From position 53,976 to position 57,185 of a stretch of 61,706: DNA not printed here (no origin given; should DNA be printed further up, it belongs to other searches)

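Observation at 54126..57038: Single polypeptide combining polymerase, membrane channel, LysM wall anchor and epimerase-like beta-helix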

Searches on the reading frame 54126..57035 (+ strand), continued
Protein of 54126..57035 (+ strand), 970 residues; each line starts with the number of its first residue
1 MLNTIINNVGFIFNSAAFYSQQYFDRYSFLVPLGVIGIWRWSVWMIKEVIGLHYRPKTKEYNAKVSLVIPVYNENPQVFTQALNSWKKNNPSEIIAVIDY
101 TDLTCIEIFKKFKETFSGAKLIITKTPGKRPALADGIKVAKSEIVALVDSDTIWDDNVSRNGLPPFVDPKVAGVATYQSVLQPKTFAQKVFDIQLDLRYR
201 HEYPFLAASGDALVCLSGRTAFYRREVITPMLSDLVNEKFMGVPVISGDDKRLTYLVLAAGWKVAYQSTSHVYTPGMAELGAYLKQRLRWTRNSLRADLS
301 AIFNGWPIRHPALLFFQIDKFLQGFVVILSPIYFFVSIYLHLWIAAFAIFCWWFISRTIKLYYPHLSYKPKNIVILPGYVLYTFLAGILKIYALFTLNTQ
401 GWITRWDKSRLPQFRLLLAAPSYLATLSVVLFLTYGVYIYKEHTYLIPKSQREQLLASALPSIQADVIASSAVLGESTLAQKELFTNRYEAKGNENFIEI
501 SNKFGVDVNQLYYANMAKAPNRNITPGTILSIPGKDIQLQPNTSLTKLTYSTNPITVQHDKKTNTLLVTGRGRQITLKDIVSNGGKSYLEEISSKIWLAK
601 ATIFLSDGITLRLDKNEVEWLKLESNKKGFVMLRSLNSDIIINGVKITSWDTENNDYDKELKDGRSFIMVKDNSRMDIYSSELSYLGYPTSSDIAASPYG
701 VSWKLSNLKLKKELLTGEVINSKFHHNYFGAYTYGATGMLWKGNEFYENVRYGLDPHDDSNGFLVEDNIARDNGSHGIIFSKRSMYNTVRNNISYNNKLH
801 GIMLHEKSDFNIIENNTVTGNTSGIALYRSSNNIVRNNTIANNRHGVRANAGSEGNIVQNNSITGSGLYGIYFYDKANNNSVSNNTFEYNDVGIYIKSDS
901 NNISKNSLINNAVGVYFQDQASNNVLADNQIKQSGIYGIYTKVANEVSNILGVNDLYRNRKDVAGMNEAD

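Call 18: find_encoding_contigs(protein=P0080, flank=10000, max_places=1)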
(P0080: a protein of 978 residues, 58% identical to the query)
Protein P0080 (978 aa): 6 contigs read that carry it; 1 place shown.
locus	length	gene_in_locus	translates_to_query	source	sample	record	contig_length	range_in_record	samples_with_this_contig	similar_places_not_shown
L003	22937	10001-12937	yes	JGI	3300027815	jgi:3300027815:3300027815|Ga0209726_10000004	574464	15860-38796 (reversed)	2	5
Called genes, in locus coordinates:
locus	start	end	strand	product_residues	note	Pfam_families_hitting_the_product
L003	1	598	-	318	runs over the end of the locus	PF01063:Aminotran_4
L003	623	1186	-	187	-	-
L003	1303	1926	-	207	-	-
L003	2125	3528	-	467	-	-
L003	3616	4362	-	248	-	-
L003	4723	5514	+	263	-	PF00041:fn3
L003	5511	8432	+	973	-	PF13506:Glyco_transf_21, PF00535:Glycos_transf_2, PF13641:Glyco_tranf_2_3, PF13632:Glyco_trans_2_3, PF05048:NosD, PF13229:Beta_helix, PF05048:NosD, PF13229:Beta_helix, +2 more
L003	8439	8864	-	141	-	PF16656:Pur_ac_phosph_N (weak)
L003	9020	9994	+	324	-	PF03721:UDPG_MGDP_dh_N, PF00984:UDPG_MGDP_dh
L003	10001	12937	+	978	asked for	PF00535:Glycos_transf_2, PF13641:Glyco_tranf_2_3, PF13632:Glyco_trans_2_3, PF01476:LysM, PF05048:NosD, PF13229:Beta_helix, PF05048:NosD, PF13229:Beta_helix, +1 more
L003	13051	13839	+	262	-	PF08787:Alginate_lyase2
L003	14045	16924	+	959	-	PF00005:ABC_tran (faint), PF02463:SMC_N (faint), PF03193:RsgA_GTPase (faint), PF13304:AAA_21 (faint), PF13476:AAA_23 (faint), PF13555:AAA_29 (faint), PF17760:UvrA_inter, PF17755:UvrA_DNA-bind, +1 more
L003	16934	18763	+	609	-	PF01841:Transglut_core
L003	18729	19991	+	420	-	PF01541:GIY-YIG, PF27096:UvrC_M (weak), PF08459:UvrC_RNaseH_dom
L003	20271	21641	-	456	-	PF00496:SBP_bac_5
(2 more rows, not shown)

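Call 30: predict_structure(alignment_id=A1)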
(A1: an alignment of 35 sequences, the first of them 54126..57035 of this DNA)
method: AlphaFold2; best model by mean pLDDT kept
length: 970 residues; sequences in the alignment: 35
mean_pLDDT: 87.0   pTM: 0.63
mean pLDDT of the five models: 87.0, 87.0, 85.2, 84.3, 83.3
residues with pLDDT >= 90: 495; 70-90: 378; 50-70: 74; < 50: 23
segments of 3 or more residues with pLDDT < 50: 1-3, 402-411, 469-478
pLDDT, mean of each block of 10 residues (from residue 1): 57 65 72 85 88 88 92 84 93 92 90 92 82 90 91 91 92 90 91 90 85 63 92 84 65 84 89 89 83 81 84 86 85 90 87 88 87 89 86 76 44 59 86 90 82 81 58 43 91 89 94 90 87 93 73 82 93 92 91 96 93 97 94 95 98 94 92 96 94 69 90 94 97 95 98 94 97 97 95 98 95 98 96 97 96 91 96 92 96 94 95 92 91 91 82 85 77
secondary structure, 60 per line:
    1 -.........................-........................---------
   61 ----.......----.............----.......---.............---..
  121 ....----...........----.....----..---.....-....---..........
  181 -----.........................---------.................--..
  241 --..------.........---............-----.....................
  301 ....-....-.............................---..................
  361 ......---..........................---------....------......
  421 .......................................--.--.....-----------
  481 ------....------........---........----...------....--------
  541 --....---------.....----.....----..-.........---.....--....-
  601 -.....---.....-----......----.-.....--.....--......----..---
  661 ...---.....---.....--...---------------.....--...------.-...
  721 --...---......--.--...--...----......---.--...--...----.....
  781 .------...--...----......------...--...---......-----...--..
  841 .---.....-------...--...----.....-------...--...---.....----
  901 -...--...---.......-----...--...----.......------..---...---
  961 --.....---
elements in order (helices of 4 or more, strands of 3 or more residues): H2-26 H28-51 E65-71 H76-88 E93-99 H103-115 E119-124 H129-139 E144-148 H158-162 H164-167 E171-180 H186-210 E220-224 H225-236 H251-259 E263-274 H280-304 H306-309 H311-339 H343-366 H370-395 H405-408 H415-459 H465-469 E487-490 H497-504 H508-515 E529-532 H543-546 E556-560 E565-569 H577-585 E589-593 E596-599 E602-606 E610-614 E620-625 E632-636 E639-643 E646-651 E667-671 E675-679 E682-684 E700-704 E718-720 E723-725 E729-734 E740-742 E745-747 E752-757 E764-766 E769-771 E776-781 E788-790 E793-795 E800-805 E812-814 E817-819 E823-828 E834-836 E839-841 E845-849 E857-859 E862-864 E869-873 E881-883 E886-888 E892-896 E902-904 E907-909 E913-919 E925-927 E930-932 E937-943 E955-957 E963-967

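Call 34: fold_search(model_id=the predicted structure, library=pdb)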
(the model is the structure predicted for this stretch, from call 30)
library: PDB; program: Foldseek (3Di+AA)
matches with E <= 10: 1480; with E <= 0.001: 299
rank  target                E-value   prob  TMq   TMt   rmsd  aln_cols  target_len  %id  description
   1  4nk6                  7.3e-19  1.00  0.31  0.69   5.3       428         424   23  Crystal Structure of the periplasmic alginate epimerase AlgG (released 2014-01-15)
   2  4ozy                  3.5e-17  1.00  0.31  0.68   5.4       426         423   23  Crystal Structure of the periplasmic alginate epimerase AlgG T265N mutant (released 2015-03-04)
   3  4ozz                  8.6e-17  1.00  0.30  0.67   5.4       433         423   23  Crystal Structure of the periplasmic alginate epimerase AlgG T265N T268M double mutant (released 2015-03-04)
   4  7sp7_A                2.1e-16  1.00  0.33  0.62   7.9       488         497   20  Chlorella virus hyaluronan synthase inhibited by UDP (released 2022-04-06)
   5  4nk8                  2.2e-16  1.00  0.31  0.69   5.4       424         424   23  Crystal Structure of the periplasmic alginate epimerase AlgG D317A mutant (released 2014-01-15)
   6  9yq5_A                6.0e-16  1.00  0.34  0.64   7.2       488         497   19  Chlorella virus hyaluronan synthase bound to an inserted UDP-GlcA (released 2025-12-10)
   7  7sp8_A                8.2e-16  1.00  0.32  0.58   7.9       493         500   19  Chlorella virus Hyaluronan Synthase bound to UDP-GlcNAc (released 2022-04-06)
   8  9yq4_A                9.4e-16  1.00  0.34  0.65  15.2       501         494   21  Chlorella virus hyaluronan synthase bound to a proofreading UDP-GlcA (released 2025-12-10)
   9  8smn_A                3.0e-15  1.00  0.34  0.61   4.6       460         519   20  Xenopus laevis hyaluronan synthase 1, nascent HA polymer bound state (released 2024-05-01)
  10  8smp_A                4.2e-15  1.00  0.35  0.61   9.2       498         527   20  Xenopus laevis hyaluronan synthase 1, UDP-bound, gating loop inserted state (released 2024-05-01)
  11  7sp9_A                4.6e-15  1.00  0.31  0.57   8.2       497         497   20  Chlorella virus Hyaluronan Synthase in the GlcNAc-primed channel-closed state (released 2022-04-06)
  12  7sp6_A                6.2e-15  1.00  0.32  0.59  16.6       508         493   20  Chlorella virus hyaluronan synthase (released 2022-04-06)
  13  8sne_A                6.5e-15  1.00  0.31  0.60  13.4       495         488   20  Chlorella virus Hyaluronan Synthase bound to GlcA extended GlcNAc primer and UDP (released 2024-05-01)
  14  8snc_A                6.5e-15  1.00  0.32  0.59   8.0       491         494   19  Chlorella virus Hyaluronan Synthase bound to GlcA extended GlcNAc primer (released 2024-05-01)
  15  8smm_A                7.2e-15  1.00  0.34  0.61   8.1       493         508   18  Xenopus laevis hyaluronan synthase 1 (released 2024-05-01)
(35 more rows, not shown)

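Call 35: find_related_loci(query=A1, collection=genome_contigs, flank=8000)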
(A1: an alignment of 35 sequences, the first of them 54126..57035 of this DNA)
Query A1 (970 aa) in genome_contigs; peptide patterns used: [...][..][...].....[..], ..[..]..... (x = any residue, [..] = any of these).
599 stretches matched a pattern (row limit reached: there are more); 217 encode a relative of the query (tblastn E <= 1e-3); the best 80 are kept; 78 distinct loci.
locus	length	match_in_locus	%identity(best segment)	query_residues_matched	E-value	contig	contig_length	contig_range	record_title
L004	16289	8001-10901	81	1-968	0e+0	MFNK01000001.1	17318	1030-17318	MAG: Candidatus Levybacteria bacterium RIFCSPHIGHO2_01_FULL_36_15b rifcsphigho2_01_scaffold_12253, whole genome shotgun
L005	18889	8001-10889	72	1-966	0e+0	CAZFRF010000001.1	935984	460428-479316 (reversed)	MAG TPA_asm: uncultured Gammaproteobacteria bacterium isolate SRP292972_co1_100 genome assembly, contig: NODE_5_length_9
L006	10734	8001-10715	75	1-908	0e+0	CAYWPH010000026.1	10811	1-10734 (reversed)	MAG TPA_asm: uncultured Gammaproteobacteria bacterium isolate SRP302447_co3_825 genome assembly, contig: NODE_17214_leng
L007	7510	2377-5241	68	12-967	0e+0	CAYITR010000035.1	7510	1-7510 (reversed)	MAG TPA_asm: uncultured Candidatus Saccharibacteria bacterium isolate ERP119705_co7_426 genome assembly, contig: NODE_77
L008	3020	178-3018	64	13-958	0e+0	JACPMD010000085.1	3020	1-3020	MAG: Candidatus Roizmanbacteria bacterium isolate NC_groundwater_539_Ag_S-0.1um_39_6 S35_SO-1_scaffold_322202, whole gen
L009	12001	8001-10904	62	2-970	0e+0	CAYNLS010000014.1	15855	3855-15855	MAG TPA_asm: uncultured Gammaproteobacteria bacterium isolate SRP269290_co3_853 genome assembly, contig: NODE_4061_lengt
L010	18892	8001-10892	62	8-968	0e+0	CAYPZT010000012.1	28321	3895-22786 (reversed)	MAG TPA_asm: uncultured Gammaproteobacteria bacterium isolate SRP329715_co1_181 genome assembly, contig: NODE_2337_lengt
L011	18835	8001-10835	61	18-965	0e+0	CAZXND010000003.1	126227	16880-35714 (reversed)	MAG TPA_asm: uncultured Gammaproteobacteria bacterium isolate SRP192515_co1_195 genome assembly, contig: NODE_70_length_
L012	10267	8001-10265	73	1-758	0e+0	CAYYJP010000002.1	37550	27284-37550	MAG TPA_asm: uncultured Gammaproteobacteria bacterium isolate SRP050083_co7_164 genome assembly, contig: NODE_815_length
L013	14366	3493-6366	55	12-965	0e+0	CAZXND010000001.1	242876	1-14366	MAG TPA_asm: uncultured Gammaproteobacteria bacterium isolate SRP192515_co1_195 genome assembly, contig: NODE_19_length_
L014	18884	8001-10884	67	1-966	0e+0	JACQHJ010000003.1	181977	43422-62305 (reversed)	MAG: Candidatus Levyibacteriota bacterium isolate NC_groundwater_1096_Ag_S2p5_37_166 S_2p5_S6_coassembly_k141_1322597, w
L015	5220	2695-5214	61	13-853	0e+0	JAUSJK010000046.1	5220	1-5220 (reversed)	MAG: bacterium isolate E14_metabat.bin.3 E14_k141_1748069, whole genome shotgun sequence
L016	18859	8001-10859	56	19-963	0e+0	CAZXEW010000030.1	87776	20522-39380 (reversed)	MAG TPA_asm: uncultured Gammaproteobacteria bacterium isolate binchicken_co203_146 genome assembly, contig: k141_1114489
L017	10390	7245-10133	73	1-966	0e+0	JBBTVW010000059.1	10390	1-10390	MAG: Patescibacteria group bacterium isolate H43-bin095_1 H43_bin095_1_000000000059, whole genome shotgun sequence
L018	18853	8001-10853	55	21-963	0e+0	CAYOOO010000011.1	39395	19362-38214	MAG TPA_asm: uncultured Gammaproteobacteria bacterium isolate binchicken_co110_106 genome assembly, contig: NODE_2350_le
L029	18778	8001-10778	46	21-952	0e+0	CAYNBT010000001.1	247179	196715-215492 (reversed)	MAG TPA_asm: uncultured Candidatus Saccharibacteria bacterium isolate SRP342105_co1_255 genome assembly, contig: NODE_39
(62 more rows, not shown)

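Call 54: search_solved_structures(query=A1, max_evalue=1e-8)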
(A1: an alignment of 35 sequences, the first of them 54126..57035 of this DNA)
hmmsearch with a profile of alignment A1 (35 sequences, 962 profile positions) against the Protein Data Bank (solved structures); distinct sequences matched with E-value up to 1e-8: 13.
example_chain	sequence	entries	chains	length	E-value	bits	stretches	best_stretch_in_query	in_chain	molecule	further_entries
4ozz_A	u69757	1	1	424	2.2e-44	154.9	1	566-864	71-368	Poly(beta-D-mannuronate) C5 epimerase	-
4ozy_A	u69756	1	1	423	3.1e-44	154.4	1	566-864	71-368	Poly(beta-D-mannuronate) C5 epimerase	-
4nk6_A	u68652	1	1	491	4.3e-44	154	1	566-864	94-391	Poly(beta-D-mannuronate) C5 epimerase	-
4nk8_A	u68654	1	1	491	6.1e-43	150.1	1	566-864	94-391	Poly(beta-D-mannuronate) C5 epimerase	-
8snc_A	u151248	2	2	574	7e-23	83.8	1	54-437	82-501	Hyaluronan synthase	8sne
7sp7_A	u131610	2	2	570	1.2e-22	83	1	54-437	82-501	Hyaluronan synthase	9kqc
8smm_A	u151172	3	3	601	4.1e-22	81.2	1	96-444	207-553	Hyaluronan synthase 1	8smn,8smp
8snd_A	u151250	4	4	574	5.6e-22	80.8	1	54-437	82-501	Hyaluronan synthase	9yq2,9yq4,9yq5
7sp6_A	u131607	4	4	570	9.6e-22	80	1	54-437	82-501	Hyaluronan synthase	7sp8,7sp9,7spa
2pyg_A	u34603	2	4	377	1.1e-10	43.4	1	739-924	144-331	Poly(beta-D-mannuronate) C5 epimerase 4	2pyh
6yv7_B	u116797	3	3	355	7.4e-10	40.6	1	51-169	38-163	Glycosyl transferase, family 2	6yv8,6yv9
6yv7_A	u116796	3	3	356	7.4e-10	40.6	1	51-169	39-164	Glycosyl transferase, family 2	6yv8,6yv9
5lw3_A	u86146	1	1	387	2.4e-09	38.9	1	740-884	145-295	Poly(beta-D-mannuronate) C5 epimerase 6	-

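Call 56: search_protein_families(library=pfam, alignment_id=A1, max_evalue=0.001)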
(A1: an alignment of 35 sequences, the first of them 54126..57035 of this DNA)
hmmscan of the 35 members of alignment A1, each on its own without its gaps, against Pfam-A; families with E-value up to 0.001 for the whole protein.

A. member 1, window:54126-57035:+ (970 aa): 7 families
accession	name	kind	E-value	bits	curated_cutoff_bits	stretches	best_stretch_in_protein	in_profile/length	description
PF13229.12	Beta_helix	-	9.2e-53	178.5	25.9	4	718-863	12-158/158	Right handed beta helix region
PF05048.19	NosD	-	1.5e-40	139.3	23.6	3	799-919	60-180/212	Periplasmic copper-binding protein (NosD)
PF13641.12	Glyco_tranf_2_3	-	9.1e-28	98.3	27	1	65-293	3-230/230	Glycosyltransferase like family 2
PF00535.33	Glycos_transf_2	-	3.1e-12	47.2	23.3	1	66-178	1-117/168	Glycosyl transferase family 2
PF13632.12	Glyco_trans_2_3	-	2.2e-11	44.4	27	1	144-354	1-196/198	Glycosyl transferase family group 2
PF13506.12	Glyco_transf_21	-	0.00046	20.1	21.7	0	132-292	21-174/174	Glycosyl transferase family 21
PF01476.26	LysM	-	0.00065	20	20.9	0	498-533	10-43/43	LysM domain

B. families by the number of members that match (of 35 scanned): 8 families
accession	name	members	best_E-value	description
PF13229.12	Beta_helix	35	1.7e-53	Right handed beta helix region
PF05048.19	NosD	35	2.3e-41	Periplasmic copper-binding protein (NosD)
PF13641.12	Glyco_tranf_2_3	35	1.7e-31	Glycosyltransferase like family 2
PF00535.33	Glycos_transf_2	35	3.8e-17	Glycosyl transferase family 2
PF13632.12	Glyco_trans_2_3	35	6.8e-14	Glycosyl transferase family group 2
PF13506.12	Glyco_transf_21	31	2.6e-08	Glycosyl transferase family 21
PF01476.26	LysM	29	1.1e-11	LysM domain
PF23473.1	LysM3_LYK4_5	9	1e-05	LYK4/5 LysM3 domain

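Call 67: search_protein_families(library=pfam, proteins=[L029:5637-7013:+], max_evalue=0.01)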
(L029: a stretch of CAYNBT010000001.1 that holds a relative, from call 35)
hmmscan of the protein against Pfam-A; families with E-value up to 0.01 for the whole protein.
L029:5637-7013:+ (459 aa): 6 families
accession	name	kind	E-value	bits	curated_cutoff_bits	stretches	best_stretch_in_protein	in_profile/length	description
PF13088.12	BNR_2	-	5.7e-10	39.4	31.4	1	146-364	54-261/277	BNR repeat-like domain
PF15892.11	BNR_4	-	9.6e-07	28.9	27.3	0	145-190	227-266/272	BNR repeat-containing family member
PF02012.26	BNR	-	2e-06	27.4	27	0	240-250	2-12/12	BNR/Asp-box repeat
PF24316.1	Tli3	-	2.4e-06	28.3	27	0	164-206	70-116/129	T6SS Tli3 immunity protein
PF18413.7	Neuraminidase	-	0.0013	18.9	25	1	296-335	42-81/171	Neuraminidase-like domain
PF15899.11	BNR_6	-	0.0021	18.4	27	0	181-188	4-11/14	BNR-Asp box repeat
